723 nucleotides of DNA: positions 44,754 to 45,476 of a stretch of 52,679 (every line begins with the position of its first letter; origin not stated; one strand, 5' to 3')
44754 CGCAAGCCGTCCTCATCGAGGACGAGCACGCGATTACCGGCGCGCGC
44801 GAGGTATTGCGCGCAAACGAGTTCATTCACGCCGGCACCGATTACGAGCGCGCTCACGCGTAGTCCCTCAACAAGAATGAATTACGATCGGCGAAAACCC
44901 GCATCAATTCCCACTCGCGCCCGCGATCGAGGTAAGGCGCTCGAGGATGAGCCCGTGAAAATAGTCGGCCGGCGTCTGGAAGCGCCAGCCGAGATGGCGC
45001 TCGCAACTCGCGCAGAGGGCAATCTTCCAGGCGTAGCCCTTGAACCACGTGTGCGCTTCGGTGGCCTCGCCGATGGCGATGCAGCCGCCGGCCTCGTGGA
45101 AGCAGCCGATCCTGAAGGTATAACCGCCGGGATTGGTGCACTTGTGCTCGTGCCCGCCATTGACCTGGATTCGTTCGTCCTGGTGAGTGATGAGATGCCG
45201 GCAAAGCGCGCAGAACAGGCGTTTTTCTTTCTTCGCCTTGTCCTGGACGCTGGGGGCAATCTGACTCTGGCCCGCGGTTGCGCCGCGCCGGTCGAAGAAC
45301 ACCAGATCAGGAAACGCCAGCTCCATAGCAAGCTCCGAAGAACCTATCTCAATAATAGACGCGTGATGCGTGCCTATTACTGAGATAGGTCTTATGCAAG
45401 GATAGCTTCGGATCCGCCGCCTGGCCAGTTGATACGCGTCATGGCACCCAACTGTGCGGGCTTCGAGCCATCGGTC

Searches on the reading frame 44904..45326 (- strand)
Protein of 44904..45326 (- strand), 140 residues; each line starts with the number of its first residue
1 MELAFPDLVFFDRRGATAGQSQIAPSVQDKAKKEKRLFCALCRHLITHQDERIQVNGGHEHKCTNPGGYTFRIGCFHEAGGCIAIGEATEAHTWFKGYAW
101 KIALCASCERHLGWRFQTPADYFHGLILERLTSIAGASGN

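Call 3: search_protein_families(library=pfam, proteins=[window:44904-45326:-], max_evalue=0.01)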
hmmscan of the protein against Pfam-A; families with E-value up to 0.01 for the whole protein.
window:44904-45326:- (140 aa): 1 family
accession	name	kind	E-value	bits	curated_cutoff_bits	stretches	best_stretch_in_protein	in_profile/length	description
PF03226.21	Yippee-Mis18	-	0.00031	21.3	26.6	1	39-120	5-76/108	Yippee zinc-binding/DNA-binding /Mis18, centromere assembly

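Call 4: search_protein_families(library=ncbifam, proteins=[window:44904-45326:-], max_evalue=0.01)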
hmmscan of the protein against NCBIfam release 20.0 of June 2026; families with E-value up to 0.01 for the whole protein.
window:44904-45326:- (140 aa): 0 families

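Call 5: search_solved_structures(query=window:44904-45326:-, max_evalue=0.01, show_alignments=3)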
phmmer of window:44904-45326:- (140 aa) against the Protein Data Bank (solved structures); distinct sequences matched with E-value up to 0.01: 46.
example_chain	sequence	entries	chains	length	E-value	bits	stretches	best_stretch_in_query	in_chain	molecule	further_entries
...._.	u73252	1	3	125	8.6e-22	80.6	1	38-132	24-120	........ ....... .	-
4v2y_A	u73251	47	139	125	2.3e-21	79.3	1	38-132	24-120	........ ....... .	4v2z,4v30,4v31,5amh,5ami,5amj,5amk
7ps9_A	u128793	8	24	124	2.5e-21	79.1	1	38-132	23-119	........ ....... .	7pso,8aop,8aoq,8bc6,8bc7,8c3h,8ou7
7shh_A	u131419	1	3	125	2.6e-21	79.1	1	38-132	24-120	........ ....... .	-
9gjq_A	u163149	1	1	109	3e-21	78.9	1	38-131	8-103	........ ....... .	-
8ou9_A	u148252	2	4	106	4.1e-21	78.4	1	39-132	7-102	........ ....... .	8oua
8ou6_A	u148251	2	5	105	4.1e-21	78.4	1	39-132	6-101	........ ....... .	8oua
6r0q_A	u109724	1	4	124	4.7e-20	75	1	38-132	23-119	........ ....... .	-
9dom_A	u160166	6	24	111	5.2e-12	48.9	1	37-118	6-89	Protein cereblon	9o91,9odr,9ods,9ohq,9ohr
3wx1_A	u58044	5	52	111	7.9e-12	48.3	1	38-118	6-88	Protein cereblon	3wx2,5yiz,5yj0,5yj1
4tzc_C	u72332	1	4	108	8.1e-12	48.3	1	39-118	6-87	Protein cereblon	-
4tzu_A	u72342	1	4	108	8.8e-12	48.1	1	39-118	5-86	Protein cereblon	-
7bqv_A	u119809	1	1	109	1.7e-11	47.2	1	39-118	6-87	Protein cereblon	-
7bqu_A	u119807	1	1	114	2.4e-11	46.8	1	38-118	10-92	Protein cereblon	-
8rq1_A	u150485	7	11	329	3.7e-11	46.1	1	36-118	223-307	Protein cereblon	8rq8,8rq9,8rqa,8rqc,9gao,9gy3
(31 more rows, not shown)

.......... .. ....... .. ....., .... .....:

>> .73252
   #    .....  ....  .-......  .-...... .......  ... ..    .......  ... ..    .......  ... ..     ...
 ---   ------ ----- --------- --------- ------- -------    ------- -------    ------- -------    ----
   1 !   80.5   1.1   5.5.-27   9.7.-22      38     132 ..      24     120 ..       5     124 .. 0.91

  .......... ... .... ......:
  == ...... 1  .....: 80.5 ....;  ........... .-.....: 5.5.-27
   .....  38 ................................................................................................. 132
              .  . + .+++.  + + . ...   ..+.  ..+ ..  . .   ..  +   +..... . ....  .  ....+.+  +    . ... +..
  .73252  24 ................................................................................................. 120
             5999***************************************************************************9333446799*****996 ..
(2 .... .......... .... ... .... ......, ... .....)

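Call 9: find_homologous_proteins(query=window:44904-45326:-, max_evalue=0.001)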
Query window:44904-45326:- (140 aa): 160 proteins with E <= 0.001 among 165 candidates; the best 120 are listed.
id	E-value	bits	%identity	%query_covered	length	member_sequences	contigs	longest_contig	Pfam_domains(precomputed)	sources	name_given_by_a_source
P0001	2.8e-93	327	99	100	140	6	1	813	-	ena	-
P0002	2.4e-76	272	83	98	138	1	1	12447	-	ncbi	-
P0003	2.3e-73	263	80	99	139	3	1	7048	-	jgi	-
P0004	6.7e-73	261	80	99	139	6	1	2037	-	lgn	-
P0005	2.4e-72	259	79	98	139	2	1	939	-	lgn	-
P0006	2.2e-71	256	76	97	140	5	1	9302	-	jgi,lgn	jgi:hypothetical protein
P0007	4.5e-71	255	78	99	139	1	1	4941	-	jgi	-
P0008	1.3e-70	254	77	98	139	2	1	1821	-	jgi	jgi:hypothetical protein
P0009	1.4e-70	254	79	98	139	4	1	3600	-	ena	-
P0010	4.7e-70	252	74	99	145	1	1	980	-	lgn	-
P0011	3.0e-69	249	77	98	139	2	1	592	-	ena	-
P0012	8.6e-69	248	72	99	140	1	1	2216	-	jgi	jgi:hypothetical protein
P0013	2.4e-68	246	70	98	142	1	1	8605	-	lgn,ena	-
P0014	2.8e-68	246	75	99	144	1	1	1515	-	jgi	jgi:hypothetical protein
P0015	5.4e-68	245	77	98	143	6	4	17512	-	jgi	jgi:hypothetical protein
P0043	1.0e-61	225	70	99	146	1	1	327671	-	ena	-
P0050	9.3e-61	222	68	99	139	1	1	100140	-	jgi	jgi:hypothetical protein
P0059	2.5e-56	207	65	98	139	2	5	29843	-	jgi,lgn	jgi:hypothetical protein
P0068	7.0e-53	196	60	97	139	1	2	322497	-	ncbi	-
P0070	2.0e-52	195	62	99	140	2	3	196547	-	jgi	jgi:hypothetical protein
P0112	5.7e-48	180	58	96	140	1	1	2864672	-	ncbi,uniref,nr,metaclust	ncbi:hypothetical protein SCL_0416 [Sulfuricaulis limicola]|uniref:CULT domain-containing protein n=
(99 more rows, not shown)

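Call 10: find_encoding_contigs(protein=P0112, flank=8000, max_places=2)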
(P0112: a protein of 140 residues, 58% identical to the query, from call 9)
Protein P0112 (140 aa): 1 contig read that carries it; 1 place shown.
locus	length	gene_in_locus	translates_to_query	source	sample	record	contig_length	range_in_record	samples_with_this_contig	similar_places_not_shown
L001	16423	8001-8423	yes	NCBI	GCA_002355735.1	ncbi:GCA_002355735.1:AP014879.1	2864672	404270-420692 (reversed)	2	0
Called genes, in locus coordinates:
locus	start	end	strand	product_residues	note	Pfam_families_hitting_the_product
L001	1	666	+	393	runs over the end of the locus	PF00266:Aminotran_5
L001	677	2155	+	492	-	PF01935:DUF87, PF05872:HerA_C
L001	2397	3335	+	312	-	PF00990:GGDEF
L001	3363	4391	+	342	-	PF07228:SpoIIE (faint)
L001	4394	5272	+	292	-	PF13466:STAS_2 (faint), PF01740:STAS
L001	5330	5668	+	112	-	-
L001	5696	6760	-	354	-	PF01544:CorA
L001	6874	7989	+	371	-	PF08495:FIST, PF10442:FIST_C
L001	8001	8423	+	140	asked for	-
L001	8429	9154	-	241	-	PF01988:VIT1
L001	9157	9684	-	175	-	PF00578:AhpC-TSA, PF08534:Redoxin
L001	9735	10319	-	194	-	PF00578:AhpC-TSA, PF02630:SCO1-SenC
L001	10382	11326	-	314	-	PF01040:UbiA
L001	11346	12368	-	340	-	PF02628:COX15-CtaA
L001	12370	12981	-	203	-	PF02630:SCO1-SenC, PF26971:TM-like_Thioredoxin-like_C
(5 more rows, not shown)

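Call 11: find_encoding_contigs(protein=P0043, flank=8000, max_places=2)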
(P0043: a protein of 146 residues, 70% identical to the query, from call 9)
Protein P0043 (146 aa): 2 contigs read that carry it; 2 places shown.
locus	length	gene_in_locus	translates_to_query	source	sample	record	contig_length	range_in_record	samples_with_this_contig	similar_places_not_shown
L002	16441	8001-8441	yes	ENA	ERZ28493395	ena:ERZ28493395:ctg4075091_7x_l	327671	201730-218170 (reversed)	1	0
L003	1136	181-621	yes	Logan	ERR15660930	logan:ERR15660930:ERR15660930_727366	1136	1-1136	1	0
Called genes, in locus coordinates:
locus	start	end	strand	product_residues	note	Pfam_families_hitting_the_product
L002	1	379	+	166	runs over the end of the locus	PF00578:AhpC-TSA, PF08534:Redoxin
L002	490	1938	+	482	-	PF02347:GDC-P, PF00266:Aminotran_5 (weak), PF21478:GcvP2_C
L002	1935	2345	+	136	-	PF01219:DAGK_prokar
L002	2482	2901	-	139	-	PF01741:MscL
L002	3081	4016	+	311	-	PF00294:PfkB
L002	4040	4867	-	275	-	PF00149:Metallophos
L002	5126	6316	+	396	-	PF01571:GCV_T, PF08669:GCV_T_C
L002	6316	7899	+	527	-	PF00890:FAD_binding_2, PF01266:DAO, PF01593:Amino_oxidase, PF01946:Thi4 (faint), PF03486:HI0933_like (weak), PF07992:Pyr_redox_2 (weak), PF12831:FAD_oxidored, PF13450:NAD_binding_8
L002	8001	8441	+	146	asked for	-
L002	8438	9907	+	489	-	-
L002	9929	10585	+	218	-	PF25182:NonGDSL (weak), PF00657:Lipase_GDSL, PF04311:DUF459 (faint), PF13472:Lipase_GDSL_2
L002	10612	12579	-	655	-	PF01841:Transglut_core, PF13559:DUF4129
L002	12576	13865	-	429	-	PF01882:DUF58 (weak)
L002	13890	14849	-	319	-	PF20030:bpMoxR (weak), PF00004:AAA, PF07726:AAA_3, PF07728:AAA_5, PF17863:AAA_lid_2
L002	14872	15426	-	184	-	PF11136:DUF2889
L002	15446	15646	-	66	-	PF06945:DUF1289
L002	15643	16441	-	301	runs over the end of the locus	PF00682:HMGL-like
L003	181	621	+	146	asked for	-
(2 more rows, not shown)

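Call 12: find_encoding_contigs(protein=P0068, flank=8000, max_places=2)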
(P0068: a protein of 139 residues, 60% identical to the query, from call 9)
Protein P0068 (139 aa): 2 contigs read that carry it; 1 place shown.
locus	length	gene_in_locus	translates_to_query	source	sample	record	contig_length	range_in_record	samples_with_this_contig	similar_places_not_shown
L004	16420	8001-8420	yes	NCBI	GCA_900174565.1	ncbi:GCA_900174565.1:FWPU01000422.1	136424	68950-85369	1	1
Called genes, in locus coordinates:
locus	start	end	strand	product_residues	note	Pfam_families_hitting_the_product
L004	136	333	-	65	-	-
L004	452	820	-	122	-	-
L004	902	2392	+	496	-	PF01565:FAD_binding_4, PF02913:FAD-oxidase_C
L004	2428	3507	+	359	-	PF01565:FAD_binding_4, PF02913:FAD-oxidase_C (faint)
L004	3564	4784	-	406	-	PF00037:Fer4 (faint), PF12797:Fer4_2 (faint), PF12838:Fer4_7, PF13183:Fer4_8, PF13237:Fer4_10, PF13484:Fer4_16 (weak), PF13534:Fer4_17, PF02754:CCG, +1 more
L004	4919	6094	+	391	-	PF00266:Aminotran_5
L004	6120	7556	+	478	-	PF01935:DUF87, PF05872:HerA_C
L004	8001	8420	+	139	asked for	-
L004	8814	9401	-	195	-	PF00578:AhpC-TSA (weak), PF02630:SCO1-SenC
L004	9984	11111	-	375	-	PF13609:Porin_4, PF00267:Porin_1 (weak)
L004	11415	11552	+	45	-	PF01402:RHH_1 (weak)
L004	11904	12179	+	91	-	-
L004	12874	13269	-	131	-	PF00380:Ribosomal_S9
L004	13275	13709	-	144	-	PF00572:Ribosomal_L13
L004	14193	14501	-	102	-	-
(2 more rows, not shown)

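Call 14: find_related_loci(query=A1, collection=genome_contigs, flank=8000)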
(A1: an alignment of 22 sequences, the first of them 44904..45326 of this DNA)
Query A1 (140 aa) in genome_contigs; peptide patterns used: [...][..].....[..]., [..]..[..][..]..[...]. (x = any residue, [..] = any of these).
472 stretches matched a pattern; 411 encode a relative of the query (tblastn E <= 1e-3); the best 80 are kept; 80 distinct loci.
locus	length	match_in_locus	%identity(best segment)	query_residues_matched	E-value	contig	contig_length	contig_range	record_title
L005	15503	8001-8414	74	1-138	3e-67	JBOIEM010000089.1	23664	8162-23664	MAG: Burkholderiales bacterium isolate M3-S_metawrap_bin.58 k127_274279, whole genome shotgun sequence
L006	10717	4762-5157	75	6-137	6e-67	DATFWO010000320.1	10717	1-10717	MAG TPA_asm: Burkholderiales bacterium isolate SMAG_U9493 k141_2326526, whole genome shotgun sequence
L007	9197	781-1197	69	1-139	2e-63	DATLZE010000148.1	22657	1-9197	MAG TPA_asm: Burkholderiales bacterium isolate SMAG_U13290 k141_388841, whole genome shotgun sequence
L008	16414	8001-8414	67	1-138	1e-61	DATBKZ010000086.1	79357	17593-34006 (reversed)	MAG TPA_asm: Burkholderiales bacterium isolate SMAG_U3959 k141_1685469, whole genome shotgun sequence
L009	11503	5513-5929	61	1-140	3e-55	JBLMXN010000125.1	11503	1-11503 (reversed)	MAG: Bacteroidota bacterium isolate MAG255 PRJNA957066_bin36_renamed_124, whole genome shotgun sequence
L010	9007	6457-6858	61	1-134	1e-54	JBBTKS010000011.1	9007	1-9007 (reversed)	MAG: Pseudomonadota bacterium isolate H41-bin172_1 H41_bin172_1_000000000011, whole genome shotgun sequence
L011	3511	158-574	59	1-138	2e-52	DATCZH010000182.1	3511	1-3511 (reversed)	MAG TPA_asm: Sulfuricaulis sp. isolate SMAG_U65 k141_742722, whole genome shotgun sequence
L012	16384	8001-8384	61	6-133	2e-52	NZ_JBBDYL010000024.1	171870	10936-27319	MAG: Sulfuricaulis sp. isolate LejiaD_57_21 Lejia_D_172_length_171870_cov_12, whole genome shotgun sequence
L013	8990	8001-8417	59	1-138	5e-52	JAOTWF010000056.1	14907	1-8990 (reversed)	MAG: Gammaproteobacteria bacterium isolate 13_May_SF_Bin71 13_May_SF_Bin71_scaffold_3087_c1, whole genome shotgun sequen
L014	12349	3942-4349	54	1-136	1e-50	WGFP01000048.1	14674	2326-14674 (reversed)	MAG: Acidiferrobacterales bacterium isolate S146_88 k151_23415, whole genome shotgun sequence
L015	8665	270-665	58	8-139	1e-49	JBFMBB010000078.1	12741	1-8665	MAG: Pseudomonadota bacterium isolate MAG153 MAG153_78, whole genome shotgun sequence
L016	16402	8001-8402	58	6-140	1e-49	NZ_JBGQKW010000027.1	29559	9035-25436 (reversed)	MAG: Sulfuricaulis sp. isolate OBJ2_061818_050_52 k141_1651415_length_29559_cov_43.6283, whole genome shotgun sequence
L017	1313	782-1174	57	8-138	4e-50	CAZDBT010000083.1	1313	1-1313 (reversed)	MAG TPA_asm: uncultured Candidatus Saccharibacteria bacterium isolate SRP193066_co2_98 genome assembly, contig: NODE_867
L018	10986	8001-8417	59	1-140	1e-47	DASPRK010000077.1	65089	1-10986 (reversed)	MAG TPA_asm: Candidatus Methylomirabilis sp. isolate SMAG_U12223 k141_1327917, whole genome shotgun sequence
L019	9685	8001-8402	57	6-140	8e-48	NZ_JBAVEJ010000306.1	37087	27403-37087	MAG: Sulfuricaulis sp. isolate MFD05944_ilm_asm_bin16 k127_101945, whole genome shotgun sequence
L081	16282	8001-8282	52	37-131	6e-30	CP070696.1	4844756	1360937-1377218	MAG: Spirochaetaceae bacterium isolate bin59 chromosome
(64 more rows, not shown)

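Call 17: find_encoding_contigs(protein=P0059, flank=8000, max_places=2)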
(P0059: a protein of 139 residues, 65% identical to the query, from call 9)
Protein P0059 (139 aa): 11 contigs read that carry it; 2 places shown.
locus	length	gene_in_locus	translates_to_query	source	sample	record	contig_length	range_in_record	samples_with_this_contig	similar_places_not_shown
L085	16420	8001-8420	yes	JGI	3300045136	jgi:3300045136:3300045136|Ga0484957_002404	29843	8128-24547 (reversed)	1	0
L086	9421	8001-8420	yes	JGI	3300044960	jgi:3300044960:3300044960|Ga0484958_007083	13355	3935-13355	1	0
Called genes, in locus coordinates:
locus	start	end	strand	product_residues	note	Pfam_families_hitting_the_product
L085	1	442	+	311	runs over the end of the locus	PF00294:PfkB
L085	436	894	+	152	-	-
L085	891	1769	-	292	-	PF00149:Metallophos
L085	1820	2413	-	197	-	PF13442:Cytochrome_CBB3, PF00034:Cytochrom_C (weak)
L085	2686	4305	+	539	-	PF00070:Pyr_redox (faint), PF01266:DAO, PF01946:Thi4 (weak), PF03486:HI0933_like (faint), PF07992:Pyr_redox_2 (faint), PF12831:FAD_oxidored (faint), PF13450:NAD_binding_8, PF01593:Amino_oxidase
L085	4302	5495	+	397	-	PF01571:GCV_T, PF08669:GCV_T_C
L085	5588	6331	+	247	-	PF00481:PP2C, PF13672:PP2C_2, PF07228:SpoIIE (faint)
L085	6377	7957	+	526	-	PF01266:DAO, PF01593:Amino_oxidase, PF01946:Thi4 (weak), PF07992:Pyr_redox_2 (faint), PF12831:FAD_oxidored, PF13450:NAD_binding_8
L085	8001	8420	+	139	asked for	-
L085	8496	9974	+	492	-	PF01593:Amino_oxidase (weak)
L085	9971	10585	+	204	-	PF25182:NonGDSL, PF00657:Lipase_GDSL, PF04311:DUF459 (faint), PF13472:Lipase_GDSL_2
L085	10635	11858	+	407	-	PF06779:MFS_4 (weak), PF07690:MFS_1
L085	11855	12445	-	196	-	-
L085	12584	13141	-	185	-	PF11136:DUF2889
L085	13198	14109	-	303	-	PF00682:HMGL-like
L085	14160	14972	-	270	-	PF00378:ECH_1, PF16113:ECH_2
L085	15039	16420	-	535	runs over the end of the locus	PF01039:Carboxyl_trans, PF03255:ACCA (weak), PF06833:MdcE (faint)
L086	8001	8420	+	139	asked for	-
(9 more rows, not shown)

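Call 18: find_encoding_contigs(protein=P0070, flank=8000, max_places=2)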
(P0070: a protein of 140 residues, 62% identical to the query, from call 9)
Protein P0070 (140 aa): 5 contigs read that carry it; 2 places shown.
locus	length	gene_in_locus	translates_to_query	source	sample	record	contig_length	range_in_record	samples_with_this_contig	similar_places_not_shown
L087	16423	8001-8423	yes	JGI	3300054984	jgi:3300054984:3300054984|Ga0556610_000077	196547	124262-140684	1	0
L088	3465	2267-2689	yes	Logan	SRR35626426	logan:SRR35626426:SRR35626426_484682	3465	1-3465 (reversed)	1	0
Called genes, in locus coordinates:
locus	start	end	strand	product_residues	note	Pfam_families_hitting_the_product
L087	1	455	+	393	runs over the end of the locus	PF00266:Aminotran_5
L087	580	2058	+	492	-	PF01935:DUF87, PF05872:HerA_C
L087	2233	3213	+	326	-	PF00990:GGDEF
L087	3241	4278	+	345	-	PF07228:SpoIIE (weak)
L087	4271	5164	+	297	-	PF01740:STAS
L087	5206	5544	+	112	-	-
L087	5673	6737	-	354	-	PF01544:CorA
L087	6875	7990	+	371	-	PF08495:FIST, PF10442:FIST_C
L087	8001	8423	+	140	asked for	-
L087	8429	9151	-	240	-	PF01988:VIT1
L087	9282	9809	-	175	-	PF00578:AhpC-TSA, PF08534:Redoxin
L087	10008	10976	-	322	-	PF01040:UbiA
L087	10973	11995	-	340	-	PF02628:COX15-CtaA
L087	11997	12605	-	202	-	PF02630:SCO1-SenC, PF26971:TM-like_Thioredoxin-like_C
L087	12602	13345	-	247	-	PF02104:SURF1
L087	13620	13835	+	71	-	-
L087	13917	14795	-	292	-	PF00510:COX3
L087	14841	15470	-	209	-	PF04442:CtaG_Cox11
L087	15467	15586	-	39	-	-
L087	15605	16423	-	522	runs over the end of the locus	PF00115:COX1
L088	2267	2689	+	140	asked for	-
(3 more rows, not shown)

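Call 19: find_encoding_contigs(protein=P0050, flank=8000, max_places=2)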
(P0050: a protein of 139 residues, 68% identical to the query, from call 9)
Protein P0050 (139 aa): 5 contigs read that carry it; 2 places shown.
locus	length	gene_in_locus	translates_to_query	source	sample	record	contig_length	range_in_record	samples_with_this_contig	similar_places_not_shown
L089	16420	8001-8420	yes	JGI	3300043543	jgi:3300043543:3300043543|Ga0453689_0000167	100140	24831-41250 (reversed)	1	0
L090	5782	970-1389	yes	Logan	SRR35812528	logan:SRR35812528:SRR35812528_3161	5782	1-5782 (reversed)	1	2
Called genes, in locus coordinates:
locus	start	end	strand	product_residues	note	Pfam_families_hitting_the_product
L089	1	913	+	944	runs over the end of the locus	PF04879:Molybdop_Fe4S4, PF00384:Molybdopterin, PF01568:Molydop_binding, PF04324:Fer2_BFD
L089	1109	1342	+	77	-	PF00596:Aldolase_II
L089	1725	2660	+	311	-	PF00294:PfkB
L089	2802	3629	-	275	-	PF00149:Metallophos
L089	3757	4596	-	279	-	PF13442:Cytochrome_CBB3, PF00034:Cytochrom_C, PF13442:Cytochrome_CBB3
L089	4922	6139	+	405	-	PF01571:GCV_T, PF08669:GCV_T_C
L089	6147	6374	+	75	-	-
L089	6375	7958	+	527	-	PF00890:FAD_binding_2 (weak), PF01266:DAO (weak), PF01593:Amino_oxidase, PF03486:HI0933_like (faint), PF07992:Pyr_redox_2 (faint), PF12831:FAD_oxidored (weak), PF13450:NAD_binding_8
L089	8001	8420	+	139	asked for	-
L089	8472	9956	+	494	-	PF01593:Amino_oxidase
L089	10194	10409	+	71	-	-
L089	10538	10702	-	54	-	PF01402:RHH_1 (weak), PF09957:VapB_antitoxin (weak)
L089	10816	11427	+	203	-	PF25182:NonGDSL, PF00657:Lipase_GDSL, PF04311:DUF459 (faint), PF13472:Lipase_GDSL_2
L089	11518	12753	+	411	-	PF07690:MFS_1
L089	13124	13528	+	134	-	-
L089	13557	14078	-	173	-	PF11136:DUF2889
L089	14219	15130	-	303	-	PF00682:HMGL-like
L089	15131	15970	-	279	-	PF00378:ECH_1, PF16113:ECH_2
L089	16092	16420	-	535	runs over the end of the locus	PF01039:Carboxyl_trans, PF03255:ACCA (faint), PF06833:MdcE (faint)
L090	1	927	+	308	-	?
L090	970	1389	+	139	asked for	-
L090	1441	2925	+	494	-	PF01593:Amino_oxidase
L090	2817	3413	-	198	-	PF01850:PIN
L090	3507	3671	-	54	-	PF01402:RHH_1 (weak), PF09957:VapB_antitoxin (weak)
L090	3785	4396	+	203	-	PF25182:NonGDSL, PF00657:Lipase_GDSL, PF04311:DUF459 (faint), PF13472:Lipase_GDSL_2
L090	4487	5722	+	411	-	PF07690:MFS_1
